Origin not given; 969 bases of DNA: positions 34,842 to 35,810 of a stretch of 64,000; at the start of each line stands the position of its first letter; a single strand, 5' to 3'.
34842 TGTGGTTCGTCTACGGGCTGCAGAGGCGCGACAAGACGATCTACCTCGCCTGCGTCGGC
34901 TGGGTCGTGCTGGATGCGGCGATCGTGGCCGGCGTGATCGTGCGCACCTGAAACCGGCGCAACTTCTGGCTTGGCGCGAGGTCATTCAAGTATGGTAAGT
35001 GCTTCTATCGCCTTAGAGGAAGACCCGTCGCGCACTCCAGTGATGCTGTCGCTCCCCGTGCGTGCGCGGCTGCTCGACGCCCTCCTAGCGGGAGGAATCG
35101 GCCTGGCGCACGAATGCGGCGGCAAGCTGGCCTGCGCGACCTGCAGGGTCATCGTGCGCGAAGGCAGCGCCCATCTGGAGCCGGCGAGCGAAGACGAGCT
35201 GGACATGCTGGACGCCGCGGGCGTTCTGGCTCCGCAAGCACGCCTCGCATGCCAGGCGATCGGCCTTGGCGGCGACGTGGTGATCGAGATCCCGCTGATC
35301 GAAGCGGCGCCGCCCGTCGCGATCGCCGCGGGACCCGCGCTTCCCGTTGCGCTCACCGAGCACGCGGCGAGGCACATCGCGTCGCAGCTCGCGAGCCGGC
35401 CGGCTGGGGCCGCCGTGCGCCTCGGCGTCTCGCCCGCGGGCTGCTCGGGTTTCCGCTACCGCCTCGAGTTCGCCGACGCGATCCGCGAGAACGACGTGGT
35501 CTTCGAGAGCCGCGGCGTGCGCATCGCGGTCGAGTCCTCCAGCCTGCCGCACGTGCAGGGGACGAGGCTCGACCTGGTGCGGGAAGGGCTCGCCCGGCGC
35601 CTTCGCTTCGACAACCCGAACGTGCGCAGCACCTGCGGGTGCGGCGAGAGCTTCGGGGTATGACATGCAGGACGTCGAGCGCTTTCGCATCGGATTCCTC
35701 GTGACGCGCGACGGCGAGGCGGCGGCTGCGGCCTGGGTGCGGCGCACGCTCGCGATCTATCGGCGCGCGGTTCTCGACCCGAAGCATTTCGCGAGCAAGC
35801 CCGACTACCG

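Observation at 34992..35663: Natural fusion of an Fdx-type [2Fe-2S] ferredoxin with an IscA/HesB A-type carrier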

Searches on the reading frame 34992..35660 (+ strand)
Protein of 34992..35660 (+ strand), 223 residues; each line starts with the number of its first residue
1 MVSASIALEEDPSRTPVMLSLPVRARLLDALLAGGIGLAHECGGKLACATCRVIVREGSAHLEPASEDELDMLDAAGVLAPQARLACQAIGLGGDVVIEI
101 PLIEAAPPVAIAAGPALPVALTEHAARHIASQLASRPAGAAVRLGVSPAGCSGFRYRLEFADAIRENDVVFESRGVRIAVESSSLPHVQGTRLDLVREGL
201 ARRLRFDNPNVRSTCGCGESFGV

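Call 3: search_protein_families(library=pfam, proteins=[window:34992-35660:+], max_evalue=1)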
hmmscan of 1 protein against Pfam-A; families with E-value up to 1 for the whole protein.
window:34992-35660:+ (223 aa): 2 families
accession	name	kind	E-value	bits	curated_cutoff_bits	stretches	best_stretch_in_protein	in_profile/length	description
PF01521.26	Fe-S_biosyn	-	2.3e-16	60.4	26.3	1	119-218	3-109/110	Iron-sulphur cluster biosynthesis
PF00111.32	Fer2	-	3.2e-12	46.6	21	1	21-89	12-74/77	2Fe-2S iron-sulfur cluster binding domain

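Call 4: search_protein_families(library=ncbifam, proteins=[window:34992-35660:+], max_evalue=1)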
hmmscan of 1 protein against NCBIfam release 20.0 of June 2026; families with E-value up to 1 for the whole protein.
window:34992-35660:+ (223 aa): 16 families
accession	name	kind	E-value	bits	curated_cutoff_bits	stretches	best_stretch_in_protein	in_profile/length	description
TIGR02011.1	IscA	equivalog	5.3e-34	116.6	150.6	1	120-223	2-105/105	iron-sulfur cluster assembly protein IscA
NF007049.0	PRK09502.1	equivalog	3.5e-32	110.7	181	1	119-223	3-107/107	iron-sulfur cluster assembly protein IscA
TIGR00049.1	TIGR00049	subfamily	1.6e-28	99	58.8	1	119-222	1-105/106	iron-sulfur cluster assembly accessory protein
TIGR01997.1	sufA_proteo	equivalog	8.8e-28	96.6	136.2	1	119-223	3-107/107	Fe-S cluster assembly scaffold SufA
NF007050.0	PRK09504.1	equivalog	9.1e-28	96.8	161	1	119-223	18-122/122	Fe-S cluster assembly scaffold SufA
NF010147.0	PRK13623.1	equivalog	2.5e-19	69.5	117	1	117-223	8-115/115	iron-sulfur cluster insertion protein ErpA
TIGR02007.1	fdx_isc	equivalog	2e-18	66.6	132.1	1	26-102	25-101/110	ISC system 2Fe-2S type ferredoxin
NF038090.1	IscA_HesB_Se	subfamily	1.3e-07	31.8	85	1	120-217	3-99/101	IscA/HesB family protein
TIGR01941.1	nqrF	equivalog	7.3e-07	28.4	295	1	20-89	45-110/405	NADH:ubiquinone reductase (Na(+)-transporting) subunit F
NF008392.0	PRK11190.1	equivalog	0.00015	21.7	268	1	119-212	2-97/192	Fe-S biogenesis protein NfuA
TIGR02160.1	PA_CoA_Oxy5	hypoth_equivalog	0.00031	19.7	420.8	1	20-98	278-349/352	1,2-phenylacetyl-CoA epoxidase subunit PaaE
TIGR03341.1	YhgI_GntY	equivalog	0.00033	20.5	269.35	1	119-212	1-96/190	Fe-S biogenesis protein NfuA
NF040756.1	corr_regen_AcsV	exception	0.0075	14.7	800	1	24-105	16-90/632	corrinoid activation/regeneration protein AcsV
NF007441.0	PRK09989.1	equivalog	0.028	14.2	412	1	140-188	102-149/258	HPr family phosphocarrier protein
NF004317.0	PRK05713.1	equivalog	0.054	12.7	338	1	19-89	11-74/312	iron-sulfur-binding ferredoxin reductase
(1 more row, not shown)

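Call 6: find_homologous_proteins(query=window:34992-35660:+)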
Query window:34992-35660:+ (223 aa): 938 proteins with E <= 0.001 among 8000 candidates; the best 120 are listed.
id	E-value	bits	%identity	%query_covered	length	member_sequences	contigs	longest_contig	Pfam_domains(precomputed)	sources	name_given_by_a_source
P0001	2.7e-113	395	84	100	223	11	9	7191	PF00111.33,PF01521.27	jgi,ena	jgi:iron-sulfur cluster assembly protein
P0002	4.5e-111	388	82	100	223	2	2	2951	PF00111.33,PF01521.27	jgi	jgi:iron-sulfur cluster assembly protein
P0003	4.7e-110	384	83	100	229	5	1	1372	PF00111.33,PF01521.27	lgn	-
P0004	4.5e-109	381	78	100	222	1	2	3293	PF00111.33,PF01521.27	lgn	-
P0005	8.7e-108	377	79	100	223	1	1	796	PF00111.33,PF01521.27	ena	-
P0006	2.2e-105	369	78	100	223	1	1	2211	PF00111.33,PF01521.27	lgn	-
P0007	2.6e-105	369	79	100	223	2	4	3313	PF00111.33,PF01521.27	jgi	jgi:iron-sulfur cluster assembly protein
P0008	7.7e-105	367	77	100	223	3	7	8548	PF00111.33,PF01521.27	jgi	jgi:iron-sulfur cluster assembly protein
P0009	2.1e-104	366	77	100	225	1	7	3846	PF00111.33,PF01521.27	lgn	-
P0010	7.7e-104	364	77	100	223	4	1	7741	PF00111.33,PF01521.27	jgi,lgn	jgi:iron-sulfur cluster assembly protein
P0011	1.6e-103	363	76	100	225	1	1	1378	PF00111.33,PF01521.27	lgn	-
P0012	2.2e-103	362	79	100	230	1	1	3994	PF00111.33,PF01521.27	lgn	-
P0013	4.5e-103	361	76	100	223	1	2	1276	PF00111.33,PF01521.27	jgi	jgi:iron-sulfur cluster assembly protein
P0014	6.4e-102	358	76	100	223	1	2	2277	PF00111.33,PF01521.27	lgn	-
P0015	5.2e-101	355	77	100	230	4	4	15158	PF00111.33,PF01521.27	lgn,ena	-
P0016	1.2e-99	350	74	100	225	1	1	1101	PF00111.33,PF01521.27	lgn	-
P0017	2.1e-99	349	75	100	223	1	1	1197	PF00111.33,PF01521.27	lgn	-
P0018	3.4e-99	349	74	100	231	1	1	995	PF00111.33,PF01521.27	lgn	-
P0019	7.9e-98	344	72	100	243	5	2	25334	PF00111.33,PF01521.27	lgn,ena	-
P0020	3.0e-95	336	71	100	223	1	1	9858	PF00111.33,PF01521.27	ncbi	ncbi:MAG: iron-sulfur cluster assembly accessory protein [Burkholderiales bacterium]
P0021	9.5e-95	334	71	100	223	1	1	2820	PF00111.33,PF01521.27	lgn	-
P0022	4.4e-94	332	75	96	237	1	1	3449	PF00111.33,PF01521.27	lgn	-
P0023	3.7e-93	329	71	100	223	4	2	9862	PF00111.33,PF01521.27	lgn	-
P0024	6.1e-93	328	74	95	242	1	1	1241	PF00111.33,PF01521.27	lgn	-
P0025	1.9e-92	327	70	100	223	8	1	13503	PF00111.33,PF01521.27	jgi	jgi:iron-sulfur cluster assembly protein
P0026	2.1e-92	327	72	100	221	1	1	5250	PF00111.33,PF01521.27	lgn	-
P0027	1.6e-91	324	70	100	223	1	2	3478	PF00111.33,PF01521.27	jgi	jgi:iron-sulfur cluster assembly protein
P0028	8.6e-91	321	71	100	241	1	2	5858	PF00111.33,PF01521.27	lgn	-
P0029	1.2e-90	321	70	100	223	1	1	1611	PF00111.33,PF01521.27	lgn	-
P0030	1.8e-90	320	71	100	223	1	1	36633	PF00111.33,PF01521.27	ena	-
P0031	2.8e-90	320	70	100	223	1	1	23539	PF00111.33,PF01521.27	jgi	jgi:iron-sulfur cluster assembly protein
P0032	3.1e-90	319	70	100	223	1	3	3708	PF00111.33,PF01521.27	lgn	-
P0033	1.7e-89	317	70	100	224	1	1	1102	PF00111.33,PF01521.27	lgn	-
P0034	5.5e-89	315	68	100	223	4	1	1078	PF00111.33,PF01521.27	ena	-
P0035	3.4e-88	313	68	100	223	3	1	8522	PF00111.33,PF01521.27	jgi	jgi:iron-sulfur cluster assembly protein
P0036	2.9e-87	310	70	96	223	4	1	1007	PF00111.33,PF01521.27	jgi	-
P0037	6.0e-87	309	67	100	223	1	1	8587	PF00111.33,PF01521.27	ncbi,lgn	-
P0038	1.4e-86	308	67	99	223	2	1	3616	PF00111.33,PF01521.27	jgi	jgi:iron-sulfur cluster assembly protein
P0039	2.6e-86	307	65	100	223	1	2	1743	PF00111.33,PF01521.27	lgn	-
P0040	4.7e-86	306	67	99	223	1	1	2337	PF00111.33,PF01521.27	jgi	jgi:iron-sulfur cluster assembly protein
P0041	5.0e-86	306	67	99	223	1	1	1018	PF00111.33,PF01521.27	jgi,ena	-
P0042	4.5e-85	303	68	99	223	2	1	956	PF00111.33,PF01521.27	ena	-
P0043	7.2e-85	302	65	100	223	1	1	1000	PF00111.33,PF01521.27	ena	-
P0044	1.8e-84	301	64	100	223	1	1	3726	PF00111.33,PF01521.27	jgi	jgi:iron-sulfur cluster assembly protein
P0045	3.8e-84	300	65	99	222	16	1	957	PF00111.33,PF01521.27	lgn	-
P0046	2.3e-83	297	64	100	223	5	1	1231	PF00111.33,PF01521.27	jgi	jgi:iron-sulfur cluster assembly protein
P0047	2.5e-83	297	65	100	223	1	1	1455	PF00111.33,PF01521.27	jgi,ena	-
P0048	6.7e-83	296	65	99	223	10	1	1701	PF00111.33,PF01521.27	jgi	-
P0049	1.4e-82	294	65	99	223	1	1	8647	PF00111.33,PF01521.27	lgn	-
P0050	1.4e-81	291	63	99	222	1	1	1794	PF00111.33,PF01521.27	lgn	-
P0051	4.1e-81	290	65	99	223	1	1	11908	PF00111.33,PF01521.27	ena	-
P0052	3.2e-80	287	70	87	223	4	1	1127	PF00111.33,PF01521.27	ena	-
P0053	7.9e-80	285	65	94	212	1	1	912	PF00111.33,PF01521.27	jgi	-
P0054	1.1e-79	285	63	99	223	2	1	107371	PF00111.33,PF01521.27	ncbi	-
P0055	6.6e-79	282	68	88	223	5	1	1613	PF00111.33,PF01521.27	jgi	jgi:iron-sulfur cluster assembly protein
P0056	8.9e-79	282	69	88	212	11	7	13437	PF00111.33,PF01521.27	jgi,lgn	jgi:iron-sulfur cluster assembly protein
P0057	1.1e-78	282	63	100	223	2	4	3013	PF00111.33,PF01521.27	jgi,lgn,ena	-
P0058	1.2e-76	275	66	88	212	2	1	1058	PF00111.33,PF01521.27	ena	-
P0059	9.5e-76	272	61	100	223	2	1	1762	PF00111.33,PF01521.27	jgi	jgi:iron-sulfur cluster assembly protein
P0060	9.2e-75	269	65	93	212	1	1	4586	PF00111.33,PF01521.27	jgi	jgi:iron-sulfur cluster assembly protein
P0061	3.4e-74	267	63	92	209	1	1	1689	PF00111.33,PF01521.27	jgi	jgi:iron-sulfur cluster assembly protein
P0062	7.1e-74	266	64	93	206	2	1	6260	PF00111.33,PF01521.27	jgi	jgi:iron-sulfur cluster assembly accessory protein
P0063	8.2e-74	266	63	93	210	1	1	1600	PF00111.33,PF01521.27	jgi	jgi:iron-sulfur cluster assembly protein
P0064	1.7e-73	265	60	99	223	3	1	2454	PF00111.33,PF01521.27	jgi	jgi:iron-sulfur cluster assembly protein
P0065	2.2e-73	264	63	93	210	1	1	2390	PF00111.33,PF01521.27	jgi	jgi:iron-sulfur cluster assembly protein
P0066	3.4e-73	264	64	93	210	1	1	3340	PF00111.33,PF01521.27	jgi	jgi:iron-sulfur cluster assembly protein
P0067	3.7e-73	264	62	93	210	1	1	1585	PF00111.33,PF01521.27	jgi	-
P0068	4.5e-73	263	61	92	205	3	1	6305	PF00111.33,PF01521.27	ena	-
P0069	5.3e-73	263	62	92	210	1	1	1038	PF00111.33,PF01521.27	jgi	jgi:iron-sulfur cluster assembly protein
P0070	8.5e-73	262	63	93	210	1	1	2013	PF00111.33,PF01521.27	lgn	-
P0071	1.2e-72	262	64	93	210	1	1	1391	PF00111.33,PF01521.27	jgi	jgi:iron-sulfur cluster assembly protein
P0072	1.5e-72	262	66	91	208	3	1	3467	PF00111.33,PF01521.27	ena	-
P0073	1.8e-72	261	64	91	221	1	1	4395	PF00111.33,PF01521.27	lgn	-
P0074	1.8e-72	261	61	93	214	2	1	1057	PF00111.33,PF01521.27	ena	-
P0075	2.0e-72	261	65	87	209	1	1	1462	PF00111.33,PF01521.27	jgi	-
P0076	4.3e-72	260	60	92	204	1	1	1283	PF00111.33,PF01521.27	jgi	jgi:iron-sulfur cluster assembly protein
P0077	5.5e-72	260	61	88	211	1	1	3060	PF00111.33,PF01521.27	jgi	jgi:iron-sulfur cluster assembly protein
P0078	5.8e-72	260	60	93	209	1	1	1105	PF00111.33,PF01521.27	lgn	-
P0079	7.2e-72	259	63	93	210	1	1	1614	PF00111.33,PF01521.27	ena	-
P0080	7.4e-72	259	63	91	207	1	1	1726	PF00111.33,PF01521.27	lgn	-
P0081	7.7e-72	259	62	93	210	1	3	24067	PF00111.33,PF01521.27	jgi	jgi:iron-sulfur cluster assembly protein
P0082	7.7e-72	259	62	93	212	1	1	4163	PF00111.33,PF01521.27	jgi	jgi:iron-sulfur cluster assembly protein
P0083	8.1e-72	259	63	92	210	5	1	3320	PF00111.33,PF01521.27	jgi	jgi:iron-sulfur cluster assembly protein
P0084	9.3e-72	259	61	92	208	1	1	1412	PF00111.33,PF01521.27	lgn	-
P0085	9.3e-72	259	64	93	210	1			PF00111.33,PF01521.27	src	-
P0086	1.0e-71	259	62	93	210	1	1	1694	PF00111.33,PF01521.27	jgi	jgi:iron-sulfur cluster assembly protein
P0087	1.3e-71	259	62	93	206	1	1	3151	PF00111.33,PF01521.27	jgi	jgi:iron-sulfur cluster assembly accessory protein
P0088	1.4e-71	259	61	92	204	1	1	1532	PF00111.33,PF01521.27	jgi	jgi:iron-sulfur cluster assembly protein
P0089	1.4e-71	259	62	93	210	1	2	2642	PF00111.33,PF01521.27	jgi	jgi:iron-sulfur cluster assembly protein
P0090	1.5e-71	258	62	93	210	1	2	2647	PF00111.33,PF01521.27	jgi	jgi:iron-sulfur cluster assembly protein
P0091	1.7e-71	258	61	93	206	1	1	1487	PF00111.33,PF01521.27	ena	-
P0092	2.1e-71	258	63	93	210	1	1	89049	PF00111.33,PF01521.27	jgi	jgi:iron-sulfur cluster assembly protein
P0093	2.3e-71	258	63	93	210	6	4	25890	PF00111.33,PF01521.27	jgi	jgi:iron-sulfur cluster assembly protein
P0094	2.4e-71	258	63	93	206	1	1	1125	PF00111.33,PF01521.27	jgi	jgi:iron-sulfur cluster assembly protein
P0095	2.4e-71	258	63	93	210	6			PF00111.33,PF01521.27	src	-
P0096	2.5e-71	258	58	93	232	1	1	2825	PF00111.33,PF01521.27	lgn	-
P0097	2.7e-71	258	62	93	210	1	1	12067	PF00111.33,PF01521.27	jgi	jgi:iron-sulfur cluster assembly protein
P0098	2.9e-71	257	61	93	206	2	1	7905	PF00111.33,PF01521.27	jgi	jgi:iron-sulfur cluster assembly protein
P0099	3.3e-71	257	64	88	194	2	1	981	PF00111.33,PF01521.27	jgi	jgi:iron-sulfur cluster assembly protein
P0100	4.4e-71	257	62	93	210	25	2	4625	PF00111.33,PF01521.27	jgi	jgi:iron-sulfur cluster assembly protein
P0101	4.5e-71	257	64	91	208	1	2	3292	PF00111.33,PF01521.27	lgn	-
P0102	4.5e-71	257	62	93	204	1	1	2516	PF00111.33,PF01521.27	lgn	-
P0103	4.7e-71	257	60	92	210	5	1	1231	PF00111.33,PF01521.27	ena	-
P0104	4.8e-71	257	62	92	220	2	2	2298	PF00111.33,PF01521.27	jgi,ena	-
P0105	5.5e-71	257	63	93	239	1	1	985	PF00111.33,PF01521.27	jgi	jgi:iron-sulfur cluster assembly protein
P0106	5.7e-71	257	60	93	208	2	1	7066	PF00111.33,PF01521.27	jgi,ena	-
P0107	6.7e-71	256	62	93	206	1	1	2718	PF00111.33,PF01521.27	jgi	jgi:iron-sulfur cluster assembly protein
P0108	7.4e-71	256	61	93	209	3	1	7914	PF00111.33,PF01521.27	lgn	-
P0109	9.4e-71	256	62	93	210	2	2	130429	PF00111.33,PF01521.27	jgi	jgi:iron-sulfur cluster assembly protein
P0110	1.0e-70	256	63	89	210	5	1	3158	PF00111.33,PF01521.27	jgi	jgi:iron-sulfur cluster assembly protein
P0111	1.2e-70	255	63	88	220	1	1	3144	PF00111.33,PF01521.27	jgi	jgi:iron-sulfur cluster assembly protein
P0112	1.3e-70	255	62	93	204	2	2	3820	PF00111.33,PF01521.27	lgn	-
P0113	1.7e-70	255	63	93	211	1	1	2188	PF00111.33,PF01521.27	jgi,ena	jgi:iron-sulfur cluster assembly protein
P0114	2.4e-70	254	60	92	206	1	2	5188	PF00111.33,PF01521.27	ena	-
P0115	2.7e-70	254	61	93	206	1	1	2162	PF00111.33,PF01521.27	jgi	jgi:iron-sulfur cluster assembly protein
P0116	3.1e-70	254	60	93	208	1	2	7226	PF00111.33,PF01521.27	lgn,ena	-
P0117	3.8e-70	254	61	93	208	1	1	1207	PF00111.33,PF01521.27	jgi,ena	-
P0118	4.3e-70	254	63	87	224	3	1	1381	PF00111.33,PF01521.27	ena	-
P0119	4.3e-70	254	63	93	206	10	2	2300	PF00111.33,PF01521.27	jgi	jgi:iron-sulfur cluster assembly protein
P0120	5.2e-70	253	61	93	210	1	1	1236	PF00111.33,PF01521.27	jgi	jgi:iron-sulfur cluster assembly protein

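Call 8: find_related_loci(query=window:34992-35660:+, collection=genome_contigs, flank=6000)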
Query window:34992-35660:+ (223 aa) in genome_contigs; peptide patterns used: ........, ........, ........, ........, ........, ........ (x = any residue, [..] = any of these).
600 stretches matched a pattern (row limit reached: there are more); 565 encode a relative of the query (tblastn E <= 1e-3); the best 80 are kept; 80 distinct loci.
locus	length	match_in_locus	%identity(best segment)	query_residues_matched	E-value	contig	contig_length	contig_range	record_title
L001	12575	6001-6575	63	27-223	2e-51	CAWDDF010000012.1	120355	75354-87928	MAG: uncultured beta proteobacterium isolate MFD04850.bin.1.43 genome assembly, contig: contig_49400, whole genome shotg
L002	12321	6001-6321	53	117-223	3e-36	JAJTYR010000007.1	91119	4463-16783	MAG: Burkholderiaceae bacterium isolate DTUPRO3 7-Genome33, whole genome shotgun sequence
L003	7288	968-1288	50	117-223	1e-35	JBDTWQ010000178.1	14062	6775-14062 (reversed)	MAG: Nitrosospira sp. isolate cluster3_bin.96 NODE_17536_length_14062_cov_93.811594, whole genome shotgun sequence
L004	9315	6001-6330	47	114-223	7e-35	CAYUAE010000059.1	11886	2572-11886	MAG TPA_asm: uncultured Methylomarinum sp. isolate SRP216583_co2_233 genome assembly, contig: NODE_4441_length_11886_cov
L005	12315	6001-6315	50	119-223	1e-34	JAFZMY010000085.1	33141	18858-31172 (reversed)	MAG: Neisseriaceae bacterium isolate RGIG7913 Water_buffalos_Reticulum.Co__c2927928, whole genome shotgun sequence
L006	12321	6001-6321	51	117-223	2e-34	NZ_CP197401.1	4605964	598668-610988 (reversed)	Methylobacter sp. sgz302048 chromosome, complete genome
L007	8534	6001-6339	47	111-223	4e-34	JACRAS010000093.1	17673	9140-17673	MAG: Betaproteobacteria bacterium isolate NC_groundwater_1600_Pr3_B-0.1um_63_13 SR-2_scaffold_141_1428482, whole genome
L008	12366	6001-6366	47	102-223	9e-34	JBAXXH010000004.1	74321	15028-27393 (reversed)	MAG: Methylococcaceae bacterium isolate ELA734 MAG734_4, whole genome shotgun sequence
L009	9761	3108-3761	50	117-223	9e-34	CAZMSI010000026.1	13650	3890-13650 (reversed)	MAG TPA_asm: uncultured Sideroxydans sp. isolate binchicken_co150_533 genome assembly, contig: NODE_10393_length_13650_c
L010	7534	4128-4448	48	117-223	1e-33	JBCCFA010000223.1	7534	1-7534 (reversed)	MAG: Pseudomonadota bacterium isolate P01_B01_bin.12 k141_173850_length_7534_cov_11.0000, whole genome shotgun sequence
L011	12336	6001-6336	53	108-221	2e-33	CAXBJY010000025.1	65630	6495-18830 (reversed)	MAG TPA_asm: uncultured Gammaproteobacteria bacterium isolate ERR2762122_concoct_79 genome assembly, contig: ERZ3421826.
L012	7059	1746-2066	43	117-223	6e-33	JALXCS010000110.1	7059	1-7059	MAG: Methylomonas sp. isolate T2_metabat2_scaf2bin.191 T2_NODE_17974_length_7059_cov_1.927294, whole genome shotgun sequ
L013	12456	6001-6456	39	77-223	7e-33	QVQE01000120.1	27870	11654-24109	MAG: Methylococcales bacterium isolate AMbin140 contig03869, whole genome shotgun sequence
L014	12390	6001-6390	41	97-223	2e-32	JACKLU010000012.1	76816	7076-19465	MAG: Burkholderiales bacterium isolate HK-STAS-PROT-100 HK-STAS-PROT-100_12, whole genome shotgun sequence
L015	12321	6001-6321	49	117-223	2e-32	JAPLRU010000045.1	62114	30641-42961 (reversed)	MAG: Methylobacter sp. isolate LacPavin_0419_WC53_MAG_49_11 LacPavin_0419_WC53_scaffold_205758, whole genome shotgun seq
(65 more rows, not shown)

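Call 13: find_encoding_contigs(protein=window:34992-35660:+, flank=8000)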
Protein window:34992-35660:+ (223 aa): 1 contig read that carries it; 1 place shown.
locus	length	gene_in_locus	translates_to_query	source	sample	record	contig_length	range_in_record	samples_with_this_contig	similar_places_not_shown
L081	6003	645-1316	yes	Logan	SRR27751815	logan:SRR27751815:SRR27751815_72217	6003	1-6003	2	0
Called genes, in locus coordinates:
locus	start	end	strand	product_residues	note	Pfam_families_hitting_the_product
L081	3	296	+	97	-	?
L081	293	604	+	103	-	-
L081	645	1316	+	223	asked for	PF00111:Fer2, PF01521:Fe-S_biosyn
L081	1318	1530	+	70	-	-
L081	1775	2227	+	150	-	PF01814:Hemerythrin (weak)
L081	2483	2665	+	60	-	-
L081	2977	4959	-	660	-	PF13166:AAA_13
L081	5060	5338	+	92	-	PF01527:HTH_Tnp_1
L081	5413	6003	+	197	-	?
